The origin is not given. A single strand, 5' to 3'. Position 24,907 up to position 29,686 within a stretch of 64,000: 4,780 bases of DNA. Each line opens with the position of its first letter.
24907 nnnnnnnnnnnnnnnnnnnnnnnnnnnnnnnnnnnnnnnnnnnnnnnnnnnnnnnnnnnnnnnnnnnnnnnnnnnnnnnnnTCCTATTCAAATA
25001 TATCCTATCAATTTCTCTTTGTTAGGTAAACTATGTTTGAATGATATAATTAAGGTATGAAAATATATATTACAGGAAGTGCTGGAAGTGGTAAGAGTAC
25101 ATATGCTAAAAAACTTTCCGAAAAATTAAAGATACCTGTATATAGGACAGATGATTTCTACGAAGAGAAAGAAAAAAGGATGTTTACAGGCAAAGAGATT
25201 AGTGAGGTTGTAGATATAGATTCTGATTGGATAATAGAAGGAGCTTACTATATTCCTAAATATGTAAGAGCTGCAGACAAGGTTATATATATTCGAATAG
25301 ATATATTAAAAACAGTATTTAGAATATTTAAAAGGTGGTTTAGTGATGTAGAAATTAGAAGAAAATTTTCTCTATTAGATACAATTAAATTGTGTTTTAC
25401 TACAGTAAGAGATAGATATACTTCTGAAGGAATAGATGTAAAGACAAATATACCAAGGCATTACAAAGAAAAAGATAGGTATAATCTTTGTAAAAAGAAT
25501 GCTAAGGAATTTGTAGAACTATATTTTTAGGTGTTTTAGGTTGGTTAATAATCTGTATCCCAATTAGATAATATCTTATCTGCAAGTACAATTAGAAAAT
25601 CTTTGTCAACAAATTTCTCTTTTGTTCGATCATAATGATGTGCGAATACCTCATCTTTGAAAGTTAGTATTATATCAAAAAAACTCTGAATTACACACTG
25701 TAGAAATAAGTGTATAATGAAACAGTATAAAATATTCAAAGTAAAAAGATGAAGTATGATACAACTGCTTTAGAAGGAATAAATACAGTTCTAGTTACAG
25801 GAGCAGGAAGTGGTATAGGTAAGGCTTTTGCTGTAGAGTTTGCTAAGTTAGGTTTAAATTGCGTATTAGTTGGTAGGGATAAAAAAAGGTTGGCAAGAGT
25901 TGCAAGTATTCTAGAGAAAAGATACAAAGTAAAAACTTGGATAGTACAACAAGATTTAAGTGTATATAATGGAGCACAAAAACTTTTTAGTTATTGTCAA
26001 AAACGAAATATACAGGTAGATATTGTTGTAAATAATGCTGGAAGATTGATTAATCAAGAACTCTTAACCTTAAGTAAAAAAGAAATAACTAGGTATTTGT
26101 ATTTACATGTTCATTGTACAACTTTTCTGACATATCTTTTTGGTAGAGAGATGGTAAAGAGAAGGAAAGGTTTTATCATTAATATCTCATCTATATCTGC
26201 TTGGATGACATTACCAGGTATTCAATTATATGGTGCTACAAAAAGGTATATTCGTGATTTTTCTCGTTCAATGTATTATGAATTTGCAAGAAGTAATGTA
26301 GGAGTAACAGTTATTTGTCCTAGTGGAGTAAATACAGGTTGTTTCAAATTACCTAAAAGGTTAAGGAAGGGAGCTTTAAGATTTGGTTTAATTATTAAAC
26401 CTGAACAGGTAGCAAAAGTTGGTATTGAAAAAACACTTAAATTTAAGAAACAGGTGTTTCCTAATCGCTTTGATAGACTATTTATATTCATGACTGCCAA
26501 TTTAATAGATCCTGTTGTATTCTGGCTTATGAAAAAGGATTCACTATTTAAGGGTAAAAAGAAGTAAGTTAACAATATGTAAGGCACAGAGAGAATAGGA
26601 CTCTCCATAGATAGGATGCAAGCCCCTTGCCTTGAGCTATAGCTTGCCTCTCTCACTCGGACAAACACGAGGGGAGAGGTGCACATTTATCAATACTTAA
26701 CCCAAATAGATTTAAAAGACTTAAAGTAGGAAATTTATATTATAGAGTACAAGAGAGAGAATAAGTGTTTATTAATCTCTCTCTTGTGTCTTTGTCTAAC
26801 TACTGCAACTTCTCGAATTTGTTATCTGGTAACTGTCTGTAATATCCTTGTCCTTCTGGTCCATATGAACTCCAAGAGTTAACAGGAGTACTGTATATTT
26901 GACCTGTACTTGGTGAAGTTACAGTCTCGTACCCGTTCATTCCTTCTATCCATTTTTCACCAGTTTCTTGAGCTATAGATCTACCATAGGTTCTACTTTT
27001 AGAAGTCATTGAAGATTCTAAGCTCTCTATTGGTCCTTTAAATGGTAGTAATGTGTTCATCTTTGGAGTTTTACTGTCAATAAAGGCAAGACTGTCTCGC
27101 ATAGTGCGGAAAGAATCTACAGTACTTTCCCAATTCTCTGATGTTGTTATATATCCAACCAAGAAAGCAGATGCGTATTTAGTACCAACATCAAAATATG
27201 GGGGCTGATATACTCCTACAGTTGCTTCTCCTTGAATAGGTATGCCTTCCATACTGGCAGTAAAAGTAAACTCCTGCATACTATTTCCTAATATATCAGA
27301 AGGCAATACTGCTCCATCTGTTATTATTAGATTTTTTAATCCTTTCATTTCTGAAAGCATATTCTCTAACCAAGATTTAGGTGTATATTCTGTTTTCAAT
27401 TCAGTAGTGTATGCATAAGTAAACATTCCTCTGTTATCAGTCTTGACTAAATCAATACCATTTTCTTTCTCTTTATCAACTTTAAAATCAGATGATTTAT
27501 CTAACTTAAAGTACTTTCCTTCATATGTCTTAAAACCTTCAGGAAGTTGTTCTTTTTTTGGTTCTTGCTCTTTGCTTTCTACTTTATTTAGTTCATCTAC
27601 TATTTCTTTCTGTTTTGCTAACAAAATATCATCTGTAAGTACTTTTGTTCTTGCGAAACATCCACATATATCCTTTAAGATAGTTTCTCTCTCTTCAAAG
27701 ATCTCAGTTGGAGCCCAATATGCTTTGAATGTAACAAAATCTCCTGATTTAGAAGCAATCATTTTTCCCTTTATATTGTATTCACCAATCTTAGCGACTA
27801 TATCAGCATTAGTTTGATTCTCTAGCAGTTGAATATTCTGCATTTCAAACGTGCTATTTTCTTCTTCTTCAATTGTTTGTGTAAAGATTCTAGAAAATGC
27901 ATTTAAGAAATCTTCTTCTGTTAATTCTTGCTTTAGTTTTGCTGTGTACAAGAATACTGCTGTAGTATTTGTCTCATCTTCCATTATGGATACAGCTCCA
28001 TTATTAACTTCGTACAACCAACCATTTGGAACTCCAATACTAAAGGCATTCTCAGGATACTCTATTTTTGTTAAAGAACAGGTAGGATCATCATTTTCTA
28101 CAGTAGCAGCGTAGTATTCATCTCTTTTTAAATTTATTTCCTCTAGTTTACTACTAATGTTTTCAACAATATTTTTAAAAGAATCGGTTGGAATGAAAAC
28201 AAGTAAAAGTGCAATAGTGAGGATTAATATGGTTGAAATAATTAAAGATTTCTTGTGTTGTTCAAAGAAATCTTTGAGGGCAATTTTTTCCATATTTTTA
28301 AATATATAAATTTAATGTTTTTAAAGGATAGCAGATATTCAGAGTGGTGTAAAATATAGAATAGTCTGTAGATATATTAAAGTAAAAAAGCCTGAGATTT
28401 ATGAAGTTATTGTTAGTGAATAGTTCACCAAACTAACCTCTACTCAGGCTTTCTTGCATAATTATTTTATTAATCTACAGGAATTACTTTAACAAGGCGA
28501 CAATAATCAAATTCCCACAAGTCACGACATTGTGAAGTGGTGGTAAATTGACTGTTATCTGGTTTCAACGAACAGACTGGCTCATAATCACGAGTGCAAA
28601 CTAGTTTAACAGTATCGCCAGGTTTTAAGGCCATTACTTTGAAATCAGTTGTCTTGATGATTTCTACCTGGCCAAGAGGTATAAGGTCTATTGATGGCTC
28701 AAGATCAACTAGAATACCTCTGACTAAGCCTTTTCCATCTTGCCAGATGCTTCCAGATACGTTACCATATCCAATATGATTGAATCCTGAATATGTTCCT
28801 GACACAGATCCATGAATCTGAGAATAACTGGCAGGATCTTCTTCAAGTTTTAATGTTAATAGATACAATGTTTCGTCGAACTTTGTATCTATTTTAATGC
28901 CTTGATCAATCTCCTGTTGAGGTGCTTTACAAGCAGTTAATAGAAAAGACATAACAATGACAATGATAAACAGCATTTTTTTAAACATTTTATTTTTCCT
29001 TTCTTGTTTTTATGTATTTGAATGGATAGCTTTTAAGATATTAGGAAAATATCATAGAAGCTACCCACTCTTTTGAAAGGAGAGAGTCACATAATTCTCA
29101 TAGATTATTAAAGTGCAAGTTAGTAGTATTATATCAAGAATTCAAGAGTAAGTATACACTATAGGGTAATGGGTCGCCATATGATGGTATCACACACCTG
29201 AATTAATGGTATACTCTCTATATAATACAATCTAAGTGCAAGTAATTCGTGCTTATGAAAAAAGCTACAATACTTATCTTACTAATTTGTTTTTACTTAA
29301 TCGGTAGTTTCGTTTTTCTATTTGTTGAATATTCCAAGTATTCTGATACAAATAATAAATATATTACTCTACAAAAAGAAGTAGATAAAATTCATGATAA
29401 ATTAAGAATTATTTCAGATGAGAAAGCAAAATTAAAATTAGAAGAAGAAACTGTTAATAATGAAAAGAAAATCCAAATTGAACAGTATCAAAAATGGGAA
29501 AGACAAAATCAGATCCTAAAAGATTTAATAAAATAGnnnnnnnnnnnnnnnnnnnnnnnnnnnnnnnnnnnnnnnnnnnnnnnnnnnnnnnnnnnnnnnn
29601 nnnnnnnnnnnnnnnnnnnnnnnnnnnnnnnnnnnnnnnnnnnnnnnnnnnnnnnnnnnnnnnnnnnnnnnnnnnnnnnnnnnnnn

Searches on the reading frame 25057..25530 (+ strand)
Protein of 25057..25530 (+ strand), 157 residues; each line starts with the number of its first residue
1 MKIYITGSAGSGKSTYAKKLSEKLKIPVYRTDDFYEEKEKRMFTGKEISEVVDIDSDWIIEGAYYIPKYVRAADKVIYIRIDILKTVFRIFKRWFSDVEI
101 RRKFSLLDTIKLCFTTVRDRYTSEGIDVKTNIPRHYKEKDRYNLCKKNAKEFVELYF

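Call 94: search_protein_families(library=pfam, proteins=[window:25057-25530:+], max_evalue=0.001)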
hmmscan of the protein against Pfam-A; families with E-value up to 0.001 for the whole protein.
window:25057-25530:+ (157 aa): 6 families
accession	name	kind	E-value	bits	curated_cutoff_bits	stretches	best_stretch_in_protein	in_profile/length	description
PF13238.12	AAA_18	-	7.4e-06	26.9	29.4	1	3-37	1-34/128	AAA domain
PF01202.28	SKI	-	0.0001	22.9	22.1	1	10-41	2-33/159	Shikimate kinase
PF13207.12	AAA_17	-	0.00011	22.9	27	1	6-40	1-36/136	AAA domain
PF03266.21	NTPase_1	-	0.00018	21.8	23.9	1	2-38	1-37/168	NTPase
PF13189.12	Cytidylate_kin2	-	0.0003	21.5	28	1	3-45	2-44/176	Cytidylate kinase-like family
PF00910.28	RNA_helicase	-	0.00064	20.6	21.5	0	3-45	1-46/105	RNA helicase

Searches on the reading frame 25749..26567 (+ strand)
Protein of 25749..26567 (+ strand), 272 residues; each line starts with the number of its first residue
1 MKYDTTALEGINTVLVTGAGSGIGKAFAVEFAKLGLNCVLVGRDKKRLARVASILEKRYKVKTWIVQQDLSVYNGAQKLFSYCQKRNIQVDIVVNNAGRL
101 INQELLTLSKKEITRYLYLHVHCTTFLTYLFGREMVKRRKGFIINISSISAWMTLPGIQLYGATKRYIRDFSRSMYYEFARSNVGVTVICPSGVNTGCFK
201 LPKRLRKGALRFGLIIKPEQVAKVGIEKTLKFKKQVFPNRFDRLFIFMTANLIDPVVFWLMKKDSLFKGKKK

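Call 94: search_protein_families(library=pfam, proteins=[window:25749-26567:+], max_evalue=0.001)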
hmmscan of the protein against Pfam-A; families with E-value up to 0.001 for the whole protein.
window:25749-26567:+ (272 aa): 3 families
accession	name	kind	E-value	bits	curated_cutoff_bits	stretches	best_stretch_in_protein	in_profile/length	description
PF00106.31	adh_short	-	4.3e-41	141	26.6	1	13-199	2-187/195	short chain dehydrogenase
PF13561.12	adh_short_C2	-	1.1e-24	87.8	27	1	18-198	1-180/236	Enoyl-(Acyl carrier protein) reductase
PF08659.16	KR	-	5.3e-10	40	22.6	1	13-173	2-161/180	KR domain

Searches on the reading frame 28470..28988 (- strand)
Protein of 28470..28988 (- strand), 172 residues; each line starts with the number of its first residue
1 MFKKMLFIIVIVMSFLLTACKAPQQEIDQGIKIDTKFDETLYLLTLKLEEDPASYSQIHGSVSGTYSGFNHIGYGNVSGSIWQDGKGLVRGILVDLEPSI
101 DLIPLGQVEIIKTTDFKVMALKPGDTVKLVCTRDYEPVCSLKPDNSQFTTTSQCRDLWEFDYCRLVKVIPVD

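Call 7: search_protein_families(library=ncbifam, proteins=[window:28470-28988:-], max_evalue=1)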
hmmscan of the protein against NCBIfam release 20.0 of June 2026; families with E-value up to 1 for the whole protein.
window:28470-28988:- (172 aa): 3 families
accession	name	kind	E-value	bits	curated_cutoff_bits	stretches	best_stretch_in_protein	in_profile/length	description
NF003458.0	PRK05070.1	equivalog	0.1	11.7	243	1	81-132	138-189/223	DNA mismatch repair endonuclease MutH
NF038215.1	acineto_lipo_PV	hypoth_equivalog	0.11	12.3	33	1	3-22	1-20/55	NF038215 family lipoprotein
NF033894.1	Eex_IncN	subfamily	0.17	11.8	33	1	3-25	1-23/65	EexN family lipoprotein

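Call 94: search_protein_families(library=pfam, proteins=[window:28470-28988:-], max_evalue=0.001)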
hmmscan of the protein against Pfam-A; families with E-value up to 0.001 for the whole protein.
window:28470-28988:- (172 aa): 0 families

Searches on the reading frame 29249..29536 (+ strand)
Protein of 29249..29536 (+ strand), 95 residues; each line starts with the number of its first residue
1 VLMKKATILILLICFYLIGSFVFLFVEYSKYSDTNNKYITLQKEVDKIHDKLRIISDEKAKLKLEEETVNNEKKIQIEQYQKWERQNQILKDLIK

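Call 94: search_protein_families(library=pfam, proteins=[window:29249-29536:+], max_evalue=0.001)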
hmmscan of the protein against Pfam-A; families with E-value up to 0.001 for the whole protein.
window:29249-29536:+ (95 aa): 1 family
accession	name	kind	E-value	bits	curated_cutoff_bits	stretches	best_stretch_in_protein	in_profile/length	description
PF04977.20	DivIC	-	0.00063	19.9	28.9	1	13-69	1-57/80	Septum formation initiator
